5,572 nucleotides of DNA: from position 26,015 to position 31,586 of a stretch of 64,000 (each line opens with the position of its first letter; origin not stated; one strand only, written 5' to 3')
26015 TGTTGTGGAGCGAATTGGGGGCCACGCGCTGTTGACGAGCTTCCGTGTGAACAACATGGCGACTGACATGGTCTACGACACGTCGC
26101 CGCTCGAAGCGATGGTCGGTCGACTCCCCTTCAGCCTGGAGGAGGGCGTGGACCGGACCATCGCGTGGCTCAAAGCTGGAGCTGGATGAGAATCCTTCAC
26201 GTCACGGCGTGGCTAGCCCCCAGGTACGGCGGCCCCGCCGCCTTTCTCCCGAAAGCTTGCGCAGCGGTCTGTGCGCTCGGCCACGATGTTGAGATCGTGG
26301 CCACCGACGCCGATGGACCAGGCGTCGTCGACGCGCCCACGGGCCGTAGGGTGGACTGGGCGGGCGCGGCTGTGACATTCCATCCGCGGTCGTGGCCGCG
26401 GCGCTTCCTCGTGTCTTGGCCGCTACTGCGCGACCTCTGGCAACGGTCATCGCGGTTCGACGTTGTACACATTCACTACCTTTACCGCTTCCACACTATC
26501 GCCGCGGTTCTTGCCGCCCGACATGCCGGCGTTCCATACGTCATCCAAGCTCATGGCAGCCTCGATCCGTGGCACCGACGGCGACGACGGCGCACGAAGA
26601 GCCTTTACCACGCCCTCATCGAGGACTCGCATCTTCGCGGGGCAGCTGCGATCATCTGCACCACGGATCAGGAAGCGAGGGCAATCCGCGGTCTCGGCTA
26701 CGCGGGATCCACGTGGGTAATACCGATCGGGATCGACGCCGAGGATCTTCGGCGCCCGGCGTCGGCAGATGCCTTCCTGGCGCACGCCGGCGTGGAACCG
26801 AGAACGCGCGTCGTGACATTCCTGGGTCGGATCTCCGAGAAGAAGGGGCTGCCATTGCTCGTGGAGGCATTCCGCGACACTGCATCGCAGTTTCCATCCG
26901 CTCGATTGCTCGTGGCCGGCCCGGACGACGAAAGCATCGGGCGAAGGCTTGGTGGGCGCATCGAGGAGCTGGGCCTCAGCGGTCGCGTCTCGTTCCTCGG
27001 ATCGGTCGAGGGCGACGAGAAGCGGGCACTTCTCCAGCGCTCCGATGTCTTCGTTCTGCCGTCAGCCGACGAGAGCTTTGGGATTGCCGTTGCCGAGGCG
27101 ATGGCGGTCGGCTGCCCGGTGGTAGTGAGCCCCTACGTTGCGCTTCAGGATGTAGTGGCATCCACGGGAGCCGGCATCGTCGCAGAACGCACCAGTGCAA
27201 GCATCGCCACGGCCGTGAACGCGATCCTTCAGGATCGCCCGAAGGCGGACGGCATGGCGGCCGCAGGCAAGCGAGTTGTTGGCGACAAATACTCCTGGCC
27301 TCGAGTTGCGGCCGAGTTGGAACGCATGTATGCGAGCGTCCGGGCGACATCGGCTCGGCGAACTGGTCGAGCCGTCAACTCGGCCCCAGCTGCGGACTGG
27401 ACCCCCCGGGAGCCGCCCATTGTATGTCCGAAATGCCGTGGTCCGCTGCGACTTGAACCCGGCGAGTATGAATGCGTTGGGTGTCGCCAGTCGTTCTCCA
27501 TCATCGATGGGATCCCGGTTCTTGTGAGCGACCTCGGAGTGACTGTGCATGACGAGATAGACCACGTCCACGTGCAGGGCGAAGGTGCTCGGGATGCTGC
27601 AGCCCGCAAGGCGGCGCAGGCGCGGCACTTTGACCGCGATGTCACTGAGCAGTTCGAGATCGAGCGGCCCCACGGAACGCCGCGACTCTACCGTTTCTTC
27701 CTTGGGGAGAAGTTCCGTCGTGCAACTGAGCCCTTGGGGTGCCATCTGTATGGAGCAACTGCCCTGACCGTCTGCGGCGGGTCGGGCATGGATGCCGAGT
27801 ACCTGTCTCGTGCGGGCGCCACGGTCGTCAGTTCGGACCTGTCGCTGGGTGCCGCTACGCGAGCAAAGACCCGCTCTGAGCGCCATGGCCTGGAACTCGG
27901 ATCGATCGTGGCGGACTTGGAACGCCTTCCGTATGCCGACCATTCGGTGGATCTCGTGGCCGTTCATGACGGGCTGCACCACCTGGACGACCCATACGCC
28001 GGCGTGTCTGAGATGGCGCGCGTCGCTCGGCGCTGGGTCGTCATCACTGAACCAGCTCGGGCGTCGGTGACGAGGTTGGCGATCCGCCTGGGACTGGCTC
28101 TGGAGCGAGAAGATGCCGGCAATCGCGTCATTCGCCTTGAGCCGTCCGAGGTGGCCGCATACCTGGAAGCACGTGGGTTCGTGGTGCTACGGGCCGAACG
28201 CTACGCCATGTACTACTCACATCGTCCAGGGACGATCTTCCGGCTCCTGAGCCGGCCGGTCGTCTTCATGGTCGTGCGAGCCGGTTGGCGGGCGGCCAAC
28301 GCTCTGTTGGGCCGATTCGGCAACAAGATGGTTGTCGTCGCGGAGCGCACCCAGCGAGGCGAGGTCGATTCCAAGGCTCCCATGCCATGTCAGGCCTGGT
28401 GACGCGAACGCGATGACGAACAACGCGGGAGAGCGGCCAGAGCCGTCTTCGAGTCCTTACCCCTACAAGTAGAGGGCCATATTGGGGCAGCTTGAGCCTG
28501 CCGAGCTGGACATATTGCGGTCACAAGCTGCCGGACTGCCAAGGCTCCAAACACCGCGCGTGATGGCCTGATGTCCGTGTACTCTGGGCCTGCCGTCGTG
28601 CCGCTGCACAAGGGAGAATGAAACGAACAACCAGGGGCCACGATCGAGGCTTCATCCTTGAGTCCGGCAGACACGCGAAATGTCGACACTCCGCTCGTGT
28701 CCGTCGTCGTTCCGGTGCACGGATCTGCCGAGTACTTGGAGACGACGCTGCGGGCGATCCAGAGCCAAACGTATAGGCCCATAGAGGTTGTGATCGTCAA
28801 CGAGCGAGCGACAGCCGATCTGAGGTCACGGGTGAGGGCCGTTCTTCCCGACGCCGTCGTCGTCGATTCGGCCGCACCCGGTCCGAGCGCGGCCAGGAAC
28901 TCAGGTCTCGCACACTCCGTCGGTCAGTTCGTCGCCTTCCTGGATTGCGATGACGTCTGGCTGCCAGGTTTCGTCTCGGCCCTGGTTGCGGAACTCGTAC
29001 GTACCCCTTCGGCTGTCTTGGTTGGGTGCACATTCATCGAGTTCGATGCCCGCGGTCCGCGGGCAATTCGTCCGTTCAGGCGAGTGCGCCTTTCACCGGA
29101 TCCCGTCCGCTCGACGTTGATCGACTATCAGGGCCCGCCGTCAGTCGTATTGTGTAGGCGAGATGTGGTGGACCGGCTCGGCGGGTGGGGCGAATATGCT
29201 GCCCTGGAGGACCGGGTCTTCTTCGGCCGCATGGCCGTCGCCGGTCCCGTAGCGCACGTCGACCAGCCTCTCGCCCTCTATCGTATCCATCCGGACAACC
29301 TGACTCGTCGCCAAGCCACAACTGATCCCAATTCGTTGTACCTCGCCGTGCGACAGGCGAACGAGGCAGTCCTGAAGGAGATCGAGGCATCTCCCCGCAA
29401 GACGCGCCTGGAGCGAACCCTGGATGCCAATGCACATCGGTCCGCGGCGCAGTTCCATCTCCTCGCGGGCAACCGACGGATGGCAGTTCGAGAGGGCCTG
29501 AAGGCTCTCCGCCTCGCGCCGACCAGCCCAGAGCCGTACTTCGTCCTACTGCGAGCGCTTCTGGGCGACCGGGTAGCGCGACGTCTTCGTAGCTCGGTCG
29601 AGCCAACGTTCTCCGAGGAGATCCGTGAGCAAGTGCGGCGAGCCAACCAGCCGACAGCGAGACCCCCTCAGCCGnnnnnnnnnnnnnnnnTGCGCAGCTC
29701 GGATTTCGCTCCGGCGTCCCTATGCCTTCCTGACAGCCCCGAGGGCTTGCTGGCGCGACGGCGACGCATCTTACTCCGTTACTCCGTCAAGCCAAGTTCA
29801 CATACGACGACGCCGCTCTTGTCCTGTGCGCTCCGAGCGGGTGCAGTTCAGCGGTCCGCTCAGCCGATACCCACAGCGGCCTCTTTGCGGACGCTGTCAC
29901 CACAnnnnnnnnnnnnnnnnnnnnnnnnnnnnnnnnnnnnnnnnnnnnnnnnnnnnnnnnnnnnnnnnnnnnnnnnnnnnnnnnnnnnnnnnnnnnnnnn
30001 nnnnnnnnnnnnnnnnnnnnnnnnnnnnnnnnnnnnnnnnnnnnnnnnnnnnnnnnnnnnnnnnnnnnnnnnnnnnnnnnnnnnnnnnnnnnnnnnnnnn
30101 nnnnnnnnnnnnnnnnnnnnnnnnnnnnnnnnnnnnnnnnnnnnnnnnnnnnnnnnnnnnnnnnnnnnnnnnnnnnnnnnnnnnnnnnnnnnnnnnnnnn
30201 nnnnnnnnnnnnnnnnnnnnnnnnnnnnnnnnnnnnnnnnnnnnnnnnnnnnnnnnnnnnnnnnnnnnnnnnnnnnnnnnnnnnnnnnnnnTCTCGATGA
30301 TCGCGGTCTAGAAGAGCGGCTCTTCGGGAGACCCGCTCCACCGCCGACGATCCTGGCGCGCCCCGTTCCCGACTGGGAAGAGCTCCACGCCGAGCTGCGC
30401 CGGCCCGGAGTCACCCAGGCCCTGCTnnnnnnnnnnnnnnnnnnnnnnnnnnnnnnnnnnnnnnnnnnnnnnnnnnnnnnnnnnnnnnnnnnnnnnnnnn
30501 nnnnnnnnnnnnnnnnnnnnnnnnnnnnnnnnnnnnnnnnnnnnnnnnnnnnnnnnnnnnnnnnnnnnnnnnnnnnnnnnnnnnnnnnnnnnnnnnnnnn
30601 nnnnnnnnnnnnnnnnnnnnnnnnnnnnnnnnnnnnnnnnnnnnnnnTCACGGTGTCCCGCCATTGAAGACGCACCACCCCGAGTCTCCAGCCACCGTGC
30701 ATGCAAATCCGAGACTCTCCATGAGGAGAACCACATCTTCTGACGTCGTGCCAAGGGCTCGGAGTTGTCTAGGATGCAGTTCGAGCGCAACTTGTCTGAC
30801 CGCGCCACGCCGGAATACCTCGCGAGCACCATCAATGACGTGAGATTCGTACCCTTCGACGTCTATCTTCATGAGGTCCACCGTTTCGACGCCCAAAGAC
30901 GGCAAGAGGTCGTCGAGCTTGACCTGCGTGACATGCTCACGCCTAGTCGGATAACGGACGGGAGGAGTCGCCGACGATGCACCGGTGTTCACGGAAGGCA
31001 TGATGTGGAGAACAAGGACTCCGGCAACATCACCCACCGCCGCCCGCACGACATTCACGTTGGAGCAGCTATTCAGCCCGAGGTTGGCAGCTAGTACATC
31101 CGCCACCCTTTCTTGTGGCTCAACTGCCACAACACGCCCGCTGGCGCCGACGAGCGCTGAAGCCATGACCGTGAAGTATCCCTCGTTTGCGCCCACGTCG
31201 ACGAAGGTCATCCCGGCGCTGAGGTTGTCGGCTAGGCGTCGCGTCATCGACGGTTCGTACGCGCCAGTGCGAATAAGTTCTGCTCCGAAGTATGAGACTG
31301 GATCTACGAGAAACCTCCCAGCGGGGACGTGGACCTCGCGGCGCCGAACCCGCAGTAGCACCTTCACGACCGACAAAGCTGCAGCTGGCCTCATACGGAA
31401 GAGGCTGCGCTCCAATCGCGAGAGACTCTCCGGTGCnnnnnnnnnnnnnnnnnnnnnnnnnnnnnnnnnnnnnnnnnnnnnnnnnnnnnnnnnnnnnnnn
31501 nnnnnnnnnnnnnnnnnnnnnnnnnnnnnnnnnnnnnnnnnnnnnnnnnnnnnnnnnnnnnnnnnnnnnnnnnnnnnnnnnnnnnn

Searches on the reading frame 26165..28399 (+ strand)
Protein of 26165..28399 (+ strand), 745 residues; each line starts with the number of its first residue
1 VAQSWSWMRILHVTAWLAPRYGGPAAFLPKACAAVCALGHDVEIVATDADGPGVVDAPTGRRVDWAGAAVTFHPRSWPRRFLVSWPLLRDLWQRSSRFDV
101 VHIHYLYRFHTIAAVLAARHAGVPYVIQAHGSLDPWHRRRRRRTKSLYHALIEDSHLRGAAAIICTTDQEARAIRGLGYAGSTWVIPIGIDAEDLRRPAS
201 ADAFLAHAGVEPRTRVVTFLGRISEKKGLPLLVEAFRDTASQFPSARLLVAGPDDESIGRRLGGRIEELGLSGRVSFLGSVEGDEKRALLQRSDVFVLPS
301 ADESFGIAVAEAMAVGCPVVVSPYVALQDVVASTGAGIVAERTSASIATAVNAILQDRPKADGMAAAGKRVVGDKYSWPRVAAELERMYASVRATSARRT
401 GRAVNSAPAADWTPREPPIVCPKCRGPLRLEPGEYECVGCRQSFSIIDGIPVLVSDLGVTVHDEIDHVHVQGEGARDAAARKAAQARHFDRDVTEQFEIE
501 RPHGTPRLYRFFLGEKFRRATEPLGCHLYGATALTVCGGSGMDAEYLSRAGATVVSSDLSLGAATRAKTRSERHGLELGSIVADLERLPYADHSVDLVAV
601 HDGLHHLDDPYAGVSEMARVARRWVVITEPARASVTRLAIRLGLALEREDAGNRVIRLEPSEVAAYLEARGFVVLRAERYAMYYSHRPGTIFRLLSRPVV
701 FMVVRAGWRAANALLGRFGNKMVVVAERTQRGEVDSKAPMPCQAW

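Call 4: search_protein_families(library=pfam, proteins=[window:26165-28399:+], max_evalue=0.01)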
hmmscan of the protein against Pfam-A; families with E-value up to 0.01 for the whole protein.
window:26165-28399:+ (745 aa): 13 families
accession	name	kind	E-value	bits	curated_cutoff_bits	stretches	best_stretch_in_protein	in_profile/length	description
PF00534.26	Glycos_transf_1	-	9.5e-34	116.8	26.4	1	213-370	14-171/172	Glycosyl transferases group 1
PF13692.12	Glyco_trans_1_4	-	8.3e-29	101.1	27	1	215-357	2-142/142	Glycosyl transferases group 1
PF13579.12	Glyco_trans_4_4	-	8.5e-22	78.6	29.7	1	22-187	1-156/158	Glycosyl transferase 4-like domain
PF13439.12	Glyco_transf_4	-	1e-18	68.4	28.5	1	32-193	12-169/170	Glycosyltransferase Family 4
PF08241.18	Methyltransf_11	-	5.7e-17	62.6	21.2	1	537-622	4-88/95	Methyltransferase domain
PF20706.3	GT4-conflict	-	3.6e-15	56.3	26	1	211-385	194-385/385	Family 4 Glycosyltransferase in conflict systems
PF13649.12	Methyltransf_25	-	3.7e-13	50.4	27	1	534-622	2-94/97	Methyltransferase domain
PF13524.12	Glyco_trans_1_2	-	1.5e-08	35.2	25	1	239-386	8-143/144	Glycosyl transferase-like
PF13489.12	Methyltransf_23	-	2.1e-05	24.8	27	1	529-675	22-162/164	Methyltransferase domain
PF01209.24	Ubie_methyltran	-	2.9e-05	24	20.1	1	515-622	33-144/233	ubiE/COQ5 methyltransferase family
PF08242.18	Methyltransf_12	-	7.8e-05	23.8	30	1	536-621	3-92/98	Methyltransferase domain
PF13477.12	Glyco_trans_4_2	-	0.0011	19.6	23.4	1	94-167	71-139/139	Glycosyl transferase 4-like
PF13847.12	Methyltransf_31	-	0.002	18.3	27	1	548-622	25-102/145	Methyltransferase domain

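Call 6: search_protein_families(library=ncbifam, proteins=[window:26165-28399:+], max_evalue=0.01)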
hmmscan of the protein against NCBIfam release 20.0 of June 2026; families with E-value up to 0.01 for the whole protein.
window:26165-28399:+ (745 aa): 54 families (the best 25 are shown)
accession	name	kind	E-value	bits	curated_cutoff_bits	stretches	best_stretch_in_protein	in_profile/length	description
NF038295.1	EPS_HpsP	equivalog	7.6e-68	229.3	550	1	9-391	1-386/388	hormogonium polysaccharide biosynthesis glycosyltransferase HpsP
NF046085.1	XrtY_assoc_Gly1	equivalog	2.2e-47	161.8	400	1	8-392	1-384/387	XrtY-associated glycosyltransferase XYAG1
NF041876.1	EPS_EpsE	equivalog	2.8e-32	112.5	400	1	94-384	110-388/389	exopolysaccharide biosynthesis GT4 family glycosyltransferase EpsE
TIGR02149.1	glgA_Coryne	subfamily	7e-31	107.7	302.4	1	96-392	82-390/391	glycogen synthase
TIGR03449.1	mycothiol_MshA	equivalog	3.4e-26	92.1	462.5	1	93-392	98-403/406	D-inositol-3-phosphate glycosyltransferase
TIGR04047.1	MSMEG_0565_glyc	hypoth_equivalog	1e-25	90.6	259.85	1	33-390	23-372/373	MSMEG_0565 family glycosyltransferase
TIGR03999.1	thiol_BshA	equivalog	2.9e-23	82.4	273.7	1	95-392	82-373/375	N-acetyl-alpha-D-glucosaminyl L-malate synthase BshA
NF053787.1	GlcN_PG_synth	equivalog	2.2e-21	76.1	480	1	111-392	95-359/361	N-acetylglucosaminyl phosphatidylglycerol synthase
NF047684.1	TeichurnBiosyTuaC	equivalog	7.3e-21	74.5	550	1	88-392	99-389/391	teichuronic acid biosynthesis protein TuaC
NF041010.1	glycosy_Agl16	equivalog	1.1e-20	73.8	575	1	91-391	67-350/352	glycosylation protein Agl16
TIGR04063.1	stp3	hypoth_equivalog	1.1e-19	70.6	442.05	1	95-392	90-395/397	TIGR04063 family PEP-CTERM/XrtA system glycosyltransferase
TIGR03088.1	stp2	hypoth_equivalog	8.4e-19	67.8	409.05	1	87-391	73-372/374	TIGR03088 family PEP-CTERM/XrtA system glycosyltransferase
NF012028.0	PRK15484.1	subfamily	1.7e-16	60.3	618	1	180-388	160-374/380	lipopolysaccharide N-acetylglucosaminyltransferase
NF053513.1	Gtran_IagA_BgsA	equivalog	1.5e-14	53.8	460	1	95-392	41-331/333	LTA glycolipid anchor biosynthesis glycosyltransferase, IagA/BgsA family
NF038298.1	EPS_HpsO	equivalog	6e-14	51.6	575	1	150-390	137-385/388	hormogonium polysaccharide biosynthesis glycosyltransferase HpsO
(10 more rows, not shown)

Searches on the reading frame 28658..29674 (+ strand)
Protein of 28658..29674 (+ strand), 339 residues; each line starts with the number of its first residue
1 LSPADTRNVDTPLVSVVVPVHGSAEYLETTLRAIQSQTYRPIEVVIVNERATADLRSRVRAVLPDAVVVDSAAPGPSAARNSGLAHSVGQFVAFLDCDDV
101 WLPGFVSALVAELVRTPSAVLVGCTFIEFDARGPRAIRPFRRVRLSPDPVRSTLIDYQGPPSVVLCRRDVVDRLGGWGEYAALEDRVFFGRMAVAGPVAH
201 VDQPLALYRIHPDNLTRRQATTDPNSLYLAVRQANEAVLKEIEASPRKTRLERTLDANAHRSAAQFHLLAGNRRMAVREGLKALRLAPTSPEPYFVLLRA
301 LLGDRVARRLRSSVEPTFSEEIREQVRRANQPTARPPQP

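Call 16: search_protein_families(library=pfam, proteins=[window:28658-29674:+], max_evalue=0.1)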
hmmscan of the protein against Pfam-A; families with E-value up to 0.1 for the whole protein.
window:28658-29674:+ (339 aa): 4 families
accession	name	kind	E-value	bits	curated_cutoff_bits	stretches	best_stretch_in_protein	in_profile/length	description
PF00535.33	Glycos_transf_2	-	5.4e-22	78.9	23.3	1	15-138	1-128/168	Glycosyl transferase family 2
PF13641.12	Glyco_tranf_2_3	-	7e-13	49.6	27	1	14-223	3-216/230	Glycosyltransferase like family 2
PF10111.15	Glyco_tranf_2_2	-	2.2e-09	37.7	27.3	1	15-105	1-98/276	Glycosyltransferase like family 2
PF22460.2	Neopullulanase-like_C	-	0.034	14.9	27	1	233-290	17-74/79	Neopullulanase-like, C-terminal domain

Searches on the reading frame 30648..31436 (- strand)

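Call 16: search_protein_families(library=pfam, proteins=[window:30648-31436:-], max_evalue=0.1)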
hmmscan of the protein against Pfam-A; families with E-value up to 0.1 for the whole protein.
window:30648-31436:- (262 aa): 6 families
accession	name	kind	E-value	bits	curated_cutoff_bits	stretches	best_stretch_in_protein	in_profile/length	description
PF05050.19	Methyltransf_21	-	2.4e-19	70.6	22.7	1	80-244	1-171/173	Methyltransferase FkbM domain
PF01135.25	PCMT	-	2.3e-06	28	20.3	1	65-131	66-130/210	Protein-L-isoaspartate(D-aspartate) O-methyltransferase (PCMT)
PF01728.25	FtsJ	-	0.00039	20.8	24.1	1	72-128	19-74/181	FtsJ-like methyltransferase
PF05575.17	V_cholerae_RfbT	-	0.00094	19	27.9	1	64-154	69-159/286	Vibrio cholerae RfbT protein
PF13578.12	Methyltransf_24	-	0.0024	19.2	26.3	1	79-202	1-85/105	Methyltransferase domain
PF02475.24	TRM5-TYW2_MTfase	-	0.0065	16.9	28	1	66-139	28-98/164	TRM5/TYW2 methyltransferase domain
